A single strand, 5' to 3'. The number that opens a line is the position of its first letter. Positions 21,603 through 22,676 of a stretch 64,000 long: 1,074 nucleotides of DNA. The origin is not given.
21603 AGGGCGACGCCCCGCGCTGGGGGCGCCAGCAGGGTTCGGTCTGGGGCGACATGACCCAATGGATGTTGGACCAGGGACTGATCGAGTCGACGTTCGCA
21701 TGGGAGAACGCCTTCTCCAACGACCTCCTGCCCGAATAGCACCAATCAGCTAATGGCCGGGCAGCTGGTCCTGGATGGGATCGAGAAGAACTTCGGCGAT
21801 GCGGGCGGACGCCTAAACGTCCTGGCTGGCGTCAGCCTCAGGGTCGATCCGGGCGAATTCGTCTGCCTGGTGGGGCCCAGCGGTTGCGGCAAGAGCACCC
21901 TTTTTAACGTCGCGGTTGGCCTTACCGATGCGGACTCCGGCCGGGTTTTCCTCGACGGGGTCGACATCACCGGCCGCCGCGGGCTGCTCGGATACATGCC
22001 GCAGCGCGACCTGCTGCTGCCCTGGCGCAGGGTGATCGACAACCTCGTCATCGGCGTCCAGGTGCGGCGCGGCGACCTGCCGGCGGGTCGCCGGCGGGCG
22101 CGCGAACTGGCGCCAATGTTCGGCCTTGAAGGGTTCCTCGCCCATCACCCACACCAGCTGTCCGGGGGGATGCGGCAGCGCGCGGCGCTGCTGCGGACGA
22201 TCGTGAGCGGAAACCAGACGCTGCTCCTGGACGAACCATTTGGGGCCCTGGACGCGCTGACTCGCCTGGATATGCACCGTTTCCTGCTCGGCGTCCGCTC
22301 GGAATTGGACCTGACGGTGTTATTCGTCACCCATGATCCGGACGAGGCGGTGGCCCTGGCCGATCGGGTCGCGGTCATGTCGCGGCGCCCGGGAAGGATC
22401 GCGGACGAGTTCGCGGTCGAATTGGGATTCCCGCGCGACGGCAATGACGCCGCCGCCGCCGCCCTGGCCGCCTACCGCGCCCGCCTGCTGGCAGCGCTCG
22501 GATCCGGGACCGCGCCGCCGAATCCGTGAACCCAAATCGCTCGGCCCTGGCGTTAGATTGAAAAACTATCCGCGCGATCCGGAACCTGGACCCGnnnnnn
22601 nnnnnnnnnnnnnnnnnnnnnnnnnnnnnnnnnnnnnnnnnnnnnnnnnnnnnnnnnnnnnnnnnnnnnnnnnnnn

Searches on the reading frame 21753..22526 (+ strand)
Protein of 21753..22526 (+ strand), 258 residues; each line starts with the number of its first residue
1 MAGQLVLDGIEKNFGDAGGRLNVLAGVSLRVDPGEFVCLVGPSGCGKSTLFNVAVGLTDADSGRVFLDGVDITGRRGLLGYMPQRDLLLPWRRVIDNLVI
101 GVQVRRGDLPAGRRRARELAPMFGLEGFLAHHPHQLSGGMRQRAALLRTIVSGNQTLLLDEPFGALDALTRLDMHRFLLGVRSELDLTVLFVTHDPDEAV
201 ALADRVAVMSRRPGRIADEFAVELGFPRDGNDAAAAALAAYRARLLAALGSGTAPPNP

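Call 76: search_protein_families(library=pfam, proteins=[window:21753-22526:+])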
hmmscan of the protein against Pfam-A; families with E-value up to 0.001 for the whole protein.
window:21753-22526:+ (258 aa): 2 families
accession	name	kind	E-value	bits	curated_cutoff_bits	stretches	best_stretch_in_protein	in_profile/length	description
PF00005.33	ABC_tran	-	3.1e-27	96.3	25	1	25-163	2-136/137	ABC transporter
PF13304.12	AAA_21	-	0.00021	21.9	27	0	36-62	1-26/304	AAA domain, putative AbiEii toxin, Type IV TA system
